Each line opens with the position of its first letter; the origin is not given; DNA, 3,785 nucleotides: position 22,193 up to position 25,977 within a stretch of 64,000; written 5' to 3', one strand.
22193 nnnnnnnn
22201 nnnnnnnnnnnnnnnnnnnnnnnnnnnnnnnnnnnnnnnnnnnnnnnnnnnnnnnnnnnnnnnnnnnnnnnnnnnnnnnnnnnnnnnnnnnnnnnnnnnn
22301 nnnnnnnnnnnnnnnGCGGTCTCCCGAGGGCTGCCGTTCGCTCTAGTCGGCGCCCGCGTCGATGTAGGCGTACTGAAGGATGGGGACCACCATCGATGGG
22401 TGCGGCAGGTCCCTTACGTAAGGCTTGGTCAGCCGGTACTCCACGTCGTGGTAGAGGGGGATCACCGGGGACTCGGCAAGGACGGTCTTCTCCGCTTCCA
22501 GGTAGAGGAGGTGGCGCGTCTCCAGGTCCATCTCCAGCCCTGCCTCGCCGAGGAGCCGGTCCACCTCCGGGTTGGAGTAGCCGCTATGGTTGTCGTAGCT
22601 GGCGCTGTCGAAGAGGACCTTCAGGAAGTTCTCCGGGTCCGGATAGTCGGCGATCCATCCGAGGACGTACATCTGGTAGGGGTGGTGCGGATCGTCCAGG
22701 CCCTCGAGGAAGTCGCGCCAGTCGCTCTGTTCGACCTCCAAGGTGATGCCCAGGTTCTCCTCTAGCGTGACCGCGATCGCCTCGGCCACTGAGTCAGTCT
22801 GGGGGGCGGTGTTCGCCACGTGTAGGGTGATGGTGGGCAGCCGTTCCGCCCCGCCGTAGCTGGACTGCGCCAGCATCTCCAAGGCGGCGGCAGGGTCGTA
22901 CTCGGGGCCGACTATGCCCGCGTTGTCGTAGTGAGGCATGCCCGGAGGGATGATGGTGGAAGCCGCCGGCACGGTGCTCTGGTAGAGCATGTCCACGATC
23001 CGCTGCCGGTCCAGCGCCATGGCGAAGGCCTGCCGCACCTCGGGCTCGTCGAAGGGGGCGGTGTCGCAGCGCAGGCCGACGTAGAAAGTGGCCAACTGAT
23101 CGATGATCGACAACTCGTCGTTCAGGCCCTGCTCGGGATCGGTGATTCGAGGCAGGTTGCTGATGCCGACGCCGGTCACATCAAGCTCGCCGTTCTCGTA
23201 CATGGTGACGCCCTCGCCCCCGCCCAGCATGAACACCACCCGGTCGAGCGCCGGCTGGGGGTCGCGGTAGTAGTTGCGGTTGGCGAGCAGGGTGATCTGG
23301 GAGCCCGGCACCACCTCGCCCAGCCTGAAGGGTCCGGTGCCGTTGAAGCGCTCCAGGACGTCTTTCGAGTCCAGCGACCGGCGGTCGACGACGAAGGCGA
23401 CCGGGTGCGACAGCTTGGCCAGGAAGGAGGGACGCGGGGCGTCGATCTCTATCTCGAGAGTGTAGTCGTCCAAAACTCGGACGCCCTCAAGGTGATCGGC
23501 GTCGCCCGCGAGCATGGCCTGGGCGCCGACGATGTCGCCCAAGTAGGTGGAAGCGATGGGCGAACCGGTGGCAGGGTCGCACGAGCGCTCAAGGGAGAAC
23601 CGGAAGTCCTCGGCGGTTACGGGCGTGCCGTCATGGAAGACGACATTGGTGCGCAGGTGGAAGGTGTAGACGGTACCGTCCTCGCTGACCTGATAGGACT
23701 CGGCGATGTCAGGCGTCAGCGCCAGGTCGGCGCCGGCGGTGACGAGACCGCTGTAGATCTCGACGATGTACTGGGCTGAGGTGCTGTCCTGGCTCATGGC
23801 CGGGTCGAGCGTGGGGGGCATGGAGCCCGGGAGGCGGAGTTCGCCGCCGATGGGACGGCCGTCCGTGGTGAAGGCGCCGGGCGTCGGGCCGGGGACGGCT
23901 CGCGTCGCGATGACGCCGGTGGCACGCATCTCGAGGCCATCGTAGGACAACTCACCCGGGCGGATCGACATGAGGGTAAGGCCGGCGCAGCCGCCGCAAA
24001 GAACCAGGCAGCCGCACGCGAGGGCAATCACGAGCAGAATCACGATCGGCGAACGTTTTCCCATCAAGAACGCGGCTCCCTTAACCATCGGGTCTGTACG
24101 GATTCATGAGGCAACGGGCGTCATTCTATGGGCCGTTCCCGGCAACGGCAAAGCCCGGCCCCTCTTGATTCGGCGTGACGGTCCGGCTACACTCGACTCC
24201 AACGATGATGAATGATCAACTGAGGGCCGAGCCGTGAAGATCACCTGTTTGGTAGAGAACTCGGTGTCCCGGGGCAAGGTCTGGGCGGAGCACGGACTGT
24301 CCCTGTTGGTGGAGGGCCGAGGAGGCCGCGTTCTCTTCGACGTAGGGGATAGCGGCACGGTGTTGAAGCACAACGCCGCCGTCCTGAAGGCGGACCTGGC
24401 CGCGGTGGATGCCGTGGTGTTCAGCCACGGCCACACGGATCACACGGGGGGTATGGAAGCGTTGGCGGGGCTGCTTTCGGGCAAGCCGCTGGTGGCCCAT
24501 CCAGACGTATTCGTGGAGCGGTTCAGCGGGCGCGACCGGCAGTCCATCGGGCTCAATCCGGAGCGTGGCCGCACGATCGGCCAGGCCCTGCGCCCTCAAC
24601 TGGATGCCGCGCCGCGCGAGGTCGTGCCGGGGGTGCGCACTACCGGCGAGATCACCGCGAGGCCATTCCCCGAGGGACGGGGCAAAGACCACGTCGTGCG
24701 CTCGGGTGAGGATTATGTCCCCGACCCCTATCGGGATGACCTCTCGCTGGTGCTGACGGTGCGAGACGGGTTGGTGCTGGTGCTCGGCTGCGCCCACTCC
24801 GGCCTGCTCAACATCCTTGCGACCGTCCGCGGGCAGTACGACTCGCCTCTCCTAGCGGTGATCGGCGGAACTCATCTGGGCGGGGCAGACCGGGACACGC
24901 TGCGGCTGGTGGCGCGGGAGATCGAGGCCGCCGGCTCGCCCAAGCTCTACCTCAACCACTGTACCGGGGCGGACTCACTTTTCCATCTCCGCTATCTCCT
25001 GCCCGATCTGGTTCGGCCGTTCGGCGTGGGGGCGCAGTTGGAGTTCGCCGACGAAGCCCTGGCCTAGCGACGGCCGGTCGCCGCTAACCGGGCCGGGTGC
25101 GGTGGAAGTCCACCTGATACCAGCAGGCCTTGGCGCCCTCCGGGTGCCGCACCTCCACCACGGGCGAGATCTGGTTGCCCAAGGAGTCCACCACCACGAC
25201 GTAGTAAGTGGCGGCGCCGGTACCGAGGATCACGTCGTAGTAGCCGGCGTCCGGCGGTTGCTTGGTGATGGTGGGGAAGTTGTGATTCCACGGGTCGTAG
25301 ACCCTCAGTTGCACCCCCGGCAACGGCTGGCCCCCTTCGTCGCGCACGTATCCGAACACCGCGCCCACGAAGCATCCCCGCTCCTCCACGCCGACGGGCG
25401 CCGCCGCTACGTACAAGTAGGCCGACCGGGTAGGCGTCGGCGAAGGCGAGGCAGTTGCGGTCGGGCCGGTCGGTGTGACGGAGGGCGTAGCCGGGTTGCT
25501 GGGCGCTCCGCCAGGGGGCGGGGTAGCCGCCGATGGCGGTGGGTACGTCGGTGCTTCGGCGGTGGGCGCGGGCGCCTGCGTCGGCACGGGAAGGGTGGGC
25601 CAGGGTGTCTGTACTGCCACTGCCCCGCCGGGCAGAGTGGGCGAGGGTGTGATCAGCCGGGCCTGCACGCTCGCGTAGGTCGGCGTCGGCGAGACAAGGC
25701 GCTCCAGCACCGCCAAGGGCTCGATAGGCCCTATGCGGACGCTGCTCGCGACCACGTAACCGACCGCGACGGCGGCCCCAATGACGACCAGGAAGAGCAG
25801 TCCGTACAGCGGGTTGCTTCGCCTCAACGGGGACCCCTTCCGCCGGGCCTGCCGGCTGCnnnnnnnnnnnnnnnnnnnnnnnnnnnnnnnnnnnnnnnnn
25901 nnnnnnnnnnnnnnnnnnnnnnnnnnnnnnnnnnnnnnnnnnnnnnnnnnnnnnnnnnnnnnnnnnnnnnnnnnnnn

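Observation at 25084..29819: Pro/Thr-rich-linker membrane proteins (one with PA14) flank the GT39-like enzyme: candidate O-glycosylation substrates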

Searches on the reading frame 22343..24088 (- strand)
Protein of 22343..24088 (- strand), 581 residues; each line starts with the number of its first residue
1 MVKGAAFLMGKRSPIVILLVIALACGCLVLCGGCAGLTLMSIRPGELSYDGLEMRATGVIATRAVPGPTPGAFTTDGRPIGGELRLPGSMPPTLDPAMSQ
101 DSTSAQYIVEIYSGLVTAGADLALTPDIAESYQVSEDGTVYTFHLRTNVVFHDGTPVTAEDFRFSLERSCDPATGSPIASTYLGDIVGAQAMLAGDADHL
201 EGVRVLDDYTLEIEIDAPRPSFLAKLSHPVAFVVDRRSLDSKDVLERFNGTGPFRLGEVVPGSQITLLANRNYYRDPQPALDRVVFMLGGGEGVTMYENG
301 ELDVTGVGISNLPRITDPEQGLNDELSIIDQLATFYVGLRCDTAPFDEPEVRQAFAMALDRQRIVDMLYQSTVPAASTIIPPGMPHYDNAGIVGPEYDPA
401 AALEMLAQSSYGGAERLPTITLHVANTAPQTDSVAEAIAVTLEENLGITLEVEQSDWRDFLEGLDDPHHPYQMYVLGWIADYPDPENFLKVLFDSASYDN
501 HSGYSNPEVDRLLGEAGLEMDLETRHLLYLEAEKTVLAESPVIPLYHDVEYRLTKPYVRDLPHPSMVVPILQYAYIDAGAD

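Call 3: search_protein_families(library=pfam, proteins=[window:22343-24088:-], max_evalue=0.01)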
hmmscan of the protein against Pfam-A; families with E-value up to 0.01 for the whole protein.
window:22343-24088:- (581 aa): 1 family
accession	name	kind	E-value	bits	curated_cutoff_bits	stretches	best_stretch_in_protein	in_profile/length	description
PF00496.27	SBP_bac_5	-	9.6e-84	282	32.4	1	124-497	2-365/368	Bacterial extracellular solute-binding proteins, family 5 Middle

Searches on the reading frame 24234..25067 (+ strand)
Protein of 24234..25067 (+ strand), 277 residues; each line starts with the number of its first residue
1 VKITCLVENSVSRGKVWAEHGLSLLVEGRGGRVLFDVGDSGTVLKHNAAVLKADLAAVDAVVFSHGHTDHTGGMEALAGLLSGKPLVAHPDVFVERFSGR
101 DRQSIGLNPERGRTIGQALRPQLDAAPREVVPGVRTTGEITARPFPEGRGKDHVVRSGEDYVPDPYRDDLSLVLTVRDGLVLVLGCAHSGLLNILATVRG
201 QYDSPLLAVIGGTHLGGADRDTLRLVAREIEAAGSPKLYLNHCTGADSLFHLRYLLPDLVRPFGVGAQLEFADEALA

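Call 3: search_protein_families(library=pfam, proteins=[window:24234-25067:+], max_evalue=0.01)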
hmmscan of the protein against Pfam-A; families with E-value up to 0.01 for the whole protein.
window:24234-25067:+ (277 aa): 2 families
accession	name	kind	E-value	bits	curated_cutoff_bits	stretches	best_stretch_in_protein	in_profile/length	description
PF00753.33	Lactamase_B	-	3.3e-09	37.4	22.7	1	20-102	5-88/196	Metallo-beta-lactamase superfamily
PF12706.13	Lactamase_B_2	-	1.5e-07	31.7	27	1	32-92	2-66/200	Beta-lactamase superfamily domain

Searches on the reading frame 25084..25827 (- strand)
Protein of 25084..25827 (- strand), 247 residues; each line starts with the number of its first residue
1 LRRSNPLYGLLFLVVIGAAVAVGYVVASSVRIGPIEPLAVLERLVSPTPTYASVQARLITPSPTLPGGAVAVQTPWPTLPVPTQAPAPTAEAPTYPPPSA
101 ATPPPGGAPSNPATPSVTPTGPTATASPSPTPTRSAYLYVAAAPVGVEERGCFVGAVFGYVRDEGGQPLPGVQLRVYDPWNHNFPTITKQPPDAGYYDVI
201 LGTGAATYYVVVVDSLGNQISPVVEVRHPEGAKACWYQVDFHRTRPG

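Call 3: search_protein_families(library=pfam, proteins=[window:25084-25827:-], max_evalue=0.01)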
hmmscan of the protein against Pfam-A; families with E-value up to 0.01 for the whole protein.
window:25084-25827:- (247 aa): 0 families

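Call 4: search_protein_families(library=ncbifam, proteins=[window:25084-25827:-], max_evalue=0.01)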
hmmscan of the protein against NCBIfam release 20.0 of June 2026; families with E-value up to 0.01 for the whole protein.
window:25084-25827:- (247 aa): 0 families

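Call 36: predict_structure(protein=window:25084-25827:-)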
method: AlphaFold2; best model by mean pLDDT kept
length: 247 residues; sequences in the alignment: 1
mean_pLDDT: 58.4   pTM: 0.42
mean pLDDT of the five models: 58.4, 52.8, 51.7, 50.6, 49.7
residues with pLDDT >= 90: 11; 70-90: 75; 50-70: 67; < 50: 94
segments of 3 or more residues with pLDDT < 50: 30-82, 84-86, 91-93, 95-98, 102-107, 126-133, 147-149, 190-193, 245-247
pLDDT, mean of each block of 10 residues (from residue 1): 77 92 72 39 33 28 32 30 43 48 48 52 48 66 61 67 78 79 64 53 67 83 77 68 51
secondary structure, 60 per line:
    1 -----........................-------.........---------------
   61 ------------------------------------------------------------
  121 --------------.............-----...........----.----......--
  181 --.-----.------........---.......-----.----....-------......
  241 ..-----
elements in order: H6-29 H37-45 E135-147 E153-163 E173-178 E196-203 E207-213 E224-227 E235-242

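Call 45: fold_search(model_id=the predicted structure, library=pdb)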
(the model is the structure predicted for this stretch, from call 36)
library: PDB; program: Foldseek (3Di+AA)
matches with E <= 10: 832; with E <= 0.001: 0
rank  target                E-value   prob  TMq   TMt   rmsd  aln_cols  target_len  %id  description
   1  4umg                  1.7e-03  1.00  0.24  0.48   6.3       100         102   20  Crystal structure of the Lin-41 filamin domain (released 2014-10-01)
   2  8i60_C                3.1e-03  0.99  0.27  0.44   5.6       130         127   16  Crystal structure of GAS41 YEATS domain in complex with histone H3K27cr (released 2023-07-26)
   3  5xnv_A                3.8e-03  0.99  0.27  0.43   6.7       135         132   12  Crystal structure of YEATS2 YEATS bound to H3K27ac peptide (released 2017-11-01)
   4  8x15_W                4.0e-03  0.96  0.23  0.28   8.7       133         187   11  Structure of nucleosome-bound SRCAP-C in the apo state (released 2024-03-06)
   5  7jfy_A                4.3e-03  0.99  0.27  0.44   5.9       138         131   14  GAS41 YEATS domain in complex with 5 (released 2021-07-21)
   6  7eif                  4.5e-03  1.00  0.30  0.48   5.0       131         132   15  Crystal structure of GAS41 YEATS domain (released 2022-04-06)
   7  9o4y_D                5.0e-03  0.99  0.27  0.49   5.1       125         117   13  GAS41 YEATS domain in complex with DLG-1 (released 2026-02-25)
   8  9x8s_C                5.3e-03  0.99  0.27  0.48   5.8       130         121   14  Crystal structure of the human GAS41 YEATS domain in complex with an acetylated YFV capsid peptide (K4ac) (released 2025-11-26)
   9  5r68_A                5.6e-03  0.99  0.30  0.47   5.0       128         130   14  XChem group deposition -- Crystal Structure of human YEATS4 in complex with FM000199e (released 2020-12-30)
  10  9im4_B                5.6e-03  0.98  0.26  0.40   5.7       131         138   14  Crystal Structure of AF9 YEATS domain F28R mutant in complex with histone H3K9la (released 2025-07-09)
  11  2ndf_MODEL_1_A        5.6e-03  0.98  0.25  0.37   6.4       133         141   14  Solution NMR structures of AF9 yeats domain in complex with histon H3 acetylation at K18 (released 2016-09-07)
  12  5vna_A                6.3e-03  0.94  0.24  0.38   7.8       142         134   12  Crystal structure of human YEATS domain (released 2018-09-05)
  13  8dkb_C                7.0e-03  0.99  0.29  0.49   5.7       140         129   13  Crystal Structure of human YEATS4 in complex with Pfizer small molecule compound 3b (released 2023-01-11)
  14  7f5m_A                7.0e-03  0.99  0.27  0.41   5.7       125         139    7  Crystal structure of Sas5 YEATS domain in complex with H3K27bz peptide (released 2022-03-16)
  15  9x8u_B                7.0e-03  0.99  0.28  0.47   5.7       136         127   14  Crystal structure of the human GAS41 YEATS domain in complex with an acetylated YFV capsid peptide (K8ac) (released 2025-11-26)
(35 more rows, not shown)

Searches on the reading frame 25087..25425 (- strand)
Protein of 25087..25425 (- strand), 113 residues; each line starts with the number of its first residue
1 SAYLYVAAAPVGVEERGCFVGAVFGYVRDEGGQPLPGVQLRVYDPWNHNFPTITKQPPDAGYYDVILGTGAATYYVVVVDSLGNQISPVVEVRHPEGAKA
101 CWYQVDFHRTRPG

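Call 24: find_homologous_proteins(query=window:25087-25419:-, max_evalue=0.001)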
Query seq(111 aa) (111 aa): 2 proteins with E <= 0.001 among 8 candidates.
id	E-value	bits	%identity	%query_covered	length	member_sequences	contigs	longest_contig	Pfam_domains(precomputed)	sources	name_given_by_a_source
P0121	2.0e-66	239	95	100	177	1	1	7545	-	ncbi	-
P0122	4.2e-22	96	80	50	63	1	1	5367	-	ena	-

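Call 30: search_protein_families(library=pfam, proteins=[window:25087-25425:-], max_evalue=5)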
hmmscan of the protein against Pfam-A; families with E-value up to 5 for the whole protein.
window:25087-25425:- (113 aa): 2 families
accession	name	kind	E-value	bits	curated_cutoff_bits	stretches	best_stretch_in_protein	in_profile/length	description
PF13620.12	CarboxypepD_reg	-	0.019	15.7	32.3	1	23-69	2-47/82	Carboxypeptidase regulatory-like domain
PF25020.1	TTR_TEN1-4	-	0.14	12.5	27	1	22-72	8-54/86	Teneurin TTR-like domain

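Call 32: search_protein_representatives(protein=window:25087-25425:-)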
Query: 113 residues. Proteins with E-value up to 0.001 (for the whole library): 195; up to 1e-10: 37; up to 1e-30: 4. The best 150 are listed.
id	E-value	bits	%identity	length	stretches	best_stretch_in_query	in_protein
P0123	6.6e-44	164.8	68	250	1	2-111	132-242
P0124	1.4e-42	160.6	67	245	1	2-111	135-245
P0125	1.7e-41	157.0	65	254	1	2-111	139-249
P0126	2.3e-40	153.4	68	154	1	8-112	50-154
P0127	2.9e-26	107.9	48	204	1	3-110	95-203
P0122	1.4e-22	95.9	85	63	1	32-83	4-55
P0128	4.6e-19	84.6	49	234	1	3-110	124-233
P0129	3.2e-18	81.9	41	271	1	4-110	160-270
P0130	9.3e-18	80.4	43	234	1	3-111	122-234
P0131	2.3e-17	79.1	43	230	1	21-110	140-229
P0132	6.9e-17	77.6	39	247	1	15-111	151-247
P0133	1.2e-16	76.8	41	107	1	14-110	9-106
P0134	8.8e-16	74.0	40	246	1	4-110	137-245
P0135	9.3e-16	73.9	34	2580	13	23-62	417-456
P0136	1.2e-15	73.5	45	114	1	7-110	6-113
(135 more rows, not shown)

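Call 58: find_related_loci(query=A3, collection=metagenome_contigs, flank=6000)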
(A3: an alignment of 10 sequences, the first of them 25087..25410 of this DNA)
Query A3 (108 aa) in metagenome_contigs; peptide patterns used: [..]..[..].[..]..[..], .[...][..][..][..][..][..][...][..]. (x = any residue, [..] = any of these).
31 stretches matched a pattern; 11 encode a relative of the query (tblastn E <= 1e-3); 11 distinct loci.
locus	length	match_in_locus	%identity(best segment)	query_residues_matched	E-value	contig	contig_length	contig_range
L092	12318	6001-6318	90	2-107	2e-65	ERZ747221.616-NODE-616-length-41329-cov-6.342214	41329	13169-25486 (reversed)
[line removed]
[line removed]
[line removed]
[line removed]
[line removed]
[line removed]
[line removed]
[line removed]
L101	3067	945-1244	39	9-106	9e-21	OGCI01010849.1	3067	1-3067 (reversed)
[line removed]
